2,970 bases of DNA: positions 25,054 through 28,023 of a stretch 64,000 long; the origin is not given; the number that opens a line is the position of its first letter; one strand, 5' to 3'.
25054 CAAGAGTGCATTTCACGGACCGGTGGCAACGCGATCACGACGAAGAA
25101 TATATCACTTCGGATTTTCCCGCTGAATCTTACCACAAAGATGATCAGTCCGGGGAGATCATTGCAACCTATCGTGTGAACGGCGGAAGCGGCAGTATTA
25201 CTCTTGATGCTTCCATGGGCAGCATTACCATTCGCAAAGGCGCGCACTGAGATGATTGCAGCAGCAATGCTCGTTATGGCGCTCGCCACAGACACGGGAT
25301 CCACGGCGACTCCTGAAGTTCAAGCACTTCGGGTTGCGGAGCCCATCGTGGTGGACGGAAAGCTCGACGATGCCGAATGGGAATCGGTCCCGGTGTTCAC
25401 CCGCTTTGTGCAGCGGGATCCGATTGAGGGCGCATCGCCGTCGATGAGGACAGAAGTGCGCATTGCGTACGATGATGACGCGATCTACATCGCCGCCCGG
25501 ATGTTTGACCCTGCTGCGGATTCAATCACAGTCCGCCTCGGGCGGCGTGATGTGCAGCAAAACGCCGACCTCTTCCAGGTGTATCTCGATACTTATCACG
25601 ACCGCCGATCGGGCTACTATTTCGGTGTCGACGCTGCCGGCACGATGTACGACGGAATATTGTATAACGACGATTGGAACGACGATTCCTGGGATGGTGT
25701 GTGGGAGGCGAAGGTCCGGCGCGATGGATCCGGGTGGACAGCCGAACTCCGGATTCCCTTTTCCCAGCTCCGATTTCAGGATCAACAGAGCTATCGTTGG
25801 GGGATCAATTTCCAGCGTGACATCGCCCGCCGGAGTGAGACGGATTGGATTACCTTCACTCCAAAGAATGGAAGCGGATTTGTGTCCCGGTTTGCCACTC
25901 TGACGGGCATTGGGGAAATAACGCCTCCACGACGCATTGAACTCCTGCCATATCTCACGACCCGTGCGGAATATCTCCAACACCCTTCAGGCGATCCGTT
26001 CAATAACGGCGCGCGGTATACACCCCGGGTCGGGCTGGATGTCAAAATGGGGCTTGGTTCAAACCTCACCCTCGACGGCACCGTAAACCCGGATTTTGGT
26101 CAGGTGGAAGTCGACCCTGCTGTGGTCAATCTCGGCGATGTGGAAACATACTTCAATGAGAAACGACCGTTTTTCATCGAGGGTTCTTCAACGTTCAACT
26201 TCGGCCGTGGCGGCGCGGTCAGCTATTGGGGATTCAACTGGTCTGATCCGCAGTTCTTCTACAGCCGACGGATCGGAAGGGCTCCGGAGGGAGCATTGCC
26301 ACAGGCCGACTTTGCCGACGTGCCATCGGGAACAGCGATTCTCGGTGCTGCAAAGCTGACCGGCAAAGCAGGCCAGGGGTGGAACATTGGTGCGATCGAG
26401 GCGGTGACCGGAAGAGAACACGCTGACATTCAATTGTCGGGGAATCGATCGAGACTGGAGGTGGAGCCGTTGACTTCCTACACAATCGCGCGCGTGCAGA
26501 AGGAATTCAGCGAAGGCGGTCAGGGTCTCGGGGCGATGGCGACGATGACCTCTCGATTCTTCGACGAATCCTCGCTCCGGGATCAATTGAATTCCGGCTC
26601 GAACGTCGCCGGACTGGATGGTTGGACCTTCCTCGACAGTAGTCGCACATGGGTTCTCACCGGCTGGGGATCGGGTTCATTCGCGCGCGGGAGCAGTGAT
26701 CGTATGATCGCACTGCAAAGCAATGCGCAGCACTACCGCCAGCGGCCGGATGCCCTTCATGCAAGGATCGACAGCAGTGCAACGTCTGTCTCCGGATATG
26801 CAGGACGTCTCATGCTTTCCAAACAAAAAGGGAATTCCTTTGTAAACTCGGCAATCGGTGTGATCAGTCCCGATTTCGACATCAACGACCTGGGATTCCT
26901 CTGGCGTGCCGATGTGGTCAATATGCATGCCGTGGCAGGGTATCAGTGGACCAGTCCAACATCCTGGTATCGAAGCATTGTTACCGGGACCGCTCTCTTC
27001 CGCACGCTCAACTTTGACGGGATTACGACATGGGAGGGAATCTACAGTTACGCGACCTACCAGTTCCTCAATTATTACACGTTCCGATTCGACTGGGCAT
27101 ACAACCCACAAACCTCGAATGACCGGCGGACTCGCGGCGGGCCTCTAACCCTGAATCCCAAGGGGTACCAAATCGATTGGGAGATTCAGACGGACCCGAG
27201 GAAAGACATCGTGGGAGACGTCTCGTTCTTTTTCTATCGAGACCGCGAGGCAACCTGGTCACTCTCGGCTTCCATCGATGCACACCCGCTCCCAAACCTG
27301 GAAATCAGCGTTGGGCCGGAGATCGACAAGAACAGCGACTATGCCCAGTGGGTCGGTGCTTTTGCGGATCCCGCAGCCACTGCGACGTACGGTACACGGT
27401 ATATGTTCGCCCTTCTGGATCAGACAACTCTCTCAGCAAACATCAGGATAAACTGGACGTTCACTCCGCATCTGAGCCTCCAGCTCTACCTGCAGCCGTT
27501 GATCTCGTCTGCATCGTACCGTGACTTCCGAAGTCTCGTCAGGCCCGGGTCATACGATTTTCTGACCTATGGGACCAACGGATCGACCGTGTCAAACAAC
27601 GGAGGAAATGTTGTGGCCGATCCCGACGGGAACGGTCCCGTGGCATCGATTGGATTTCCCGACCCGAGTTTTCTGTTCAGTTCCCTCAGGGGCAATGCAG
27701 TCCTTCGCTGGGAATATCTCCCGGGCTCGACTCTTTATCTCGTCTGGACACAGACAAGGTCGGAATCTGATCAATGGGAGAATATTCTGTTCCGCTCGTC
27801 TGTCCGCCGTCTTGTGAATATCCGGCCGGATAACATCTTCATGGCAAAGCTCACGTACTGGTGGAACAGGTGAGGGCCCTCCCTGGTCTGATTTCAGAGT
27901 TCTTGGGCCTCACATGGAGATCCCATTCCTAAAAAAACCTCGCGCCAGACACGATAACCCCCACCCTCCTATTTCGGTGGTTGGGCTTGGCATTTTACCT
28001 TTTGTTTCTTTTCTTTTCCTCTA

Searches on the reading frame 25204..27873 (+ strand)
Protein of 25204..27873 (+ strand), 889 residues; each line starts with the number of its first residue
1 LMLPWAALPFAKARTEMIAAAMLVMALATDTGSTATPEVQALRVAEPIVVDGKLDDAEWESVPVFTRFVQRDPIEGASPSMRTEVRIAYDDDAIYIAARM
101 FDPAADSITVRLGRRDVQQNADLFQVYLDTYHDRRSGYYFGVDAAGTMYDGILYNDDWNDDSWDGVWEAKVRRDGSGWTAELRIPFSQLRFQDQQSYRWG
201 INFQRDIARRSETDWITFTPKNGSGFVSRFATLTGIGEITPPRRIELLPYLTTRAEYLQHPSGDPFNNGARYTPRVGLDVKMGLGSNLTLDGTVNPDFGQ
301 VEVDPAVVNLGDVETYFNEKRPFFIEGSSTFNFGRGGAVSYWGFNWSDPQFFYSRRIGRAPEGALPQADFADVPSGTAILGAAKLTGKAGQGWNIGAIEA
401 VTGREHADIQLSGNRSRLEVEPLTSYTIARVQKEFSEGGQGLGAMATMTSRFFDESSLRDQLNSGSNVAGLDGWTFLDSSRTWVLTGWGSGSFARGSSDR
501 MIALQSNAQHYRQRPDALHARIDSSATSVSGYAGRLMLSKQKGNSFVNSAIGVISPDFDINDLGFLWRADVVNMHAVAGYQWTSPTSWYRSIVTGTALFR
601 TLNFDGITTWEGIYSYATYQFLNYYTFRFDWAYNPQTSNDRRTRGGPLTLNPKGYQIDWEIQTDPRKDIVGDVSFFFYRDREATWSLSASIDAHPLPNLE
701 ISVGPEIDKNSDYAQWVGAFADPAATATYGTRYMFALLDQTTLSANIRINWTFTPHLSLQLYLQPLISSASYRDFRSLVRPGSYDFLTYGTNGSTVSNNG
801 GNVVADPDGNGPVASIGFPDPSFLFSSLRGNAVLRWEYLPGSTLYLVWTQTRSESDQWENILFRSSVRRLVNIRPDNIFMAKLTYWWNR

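Call 74: search_protein_families(library=pfam, proteins=[window:25204-27873:+], max_evalue=0.00001)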
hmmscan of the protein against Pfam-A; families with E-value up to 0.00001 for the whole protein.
window:25204-27873:+ (889 aa): 2 families
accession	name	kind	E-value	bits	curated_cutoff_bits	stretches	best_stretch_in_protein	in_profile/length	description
PF19313.5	DUF5916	-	1.8e-62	212.3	22.6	1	241-886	1-562/572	Domain of unknown function (DUF5916)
PF06452.16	CBM9_1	-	1.9e-09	38.1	23.4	1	50-204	1-147/185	Carbohydrate family 9 binding domain-like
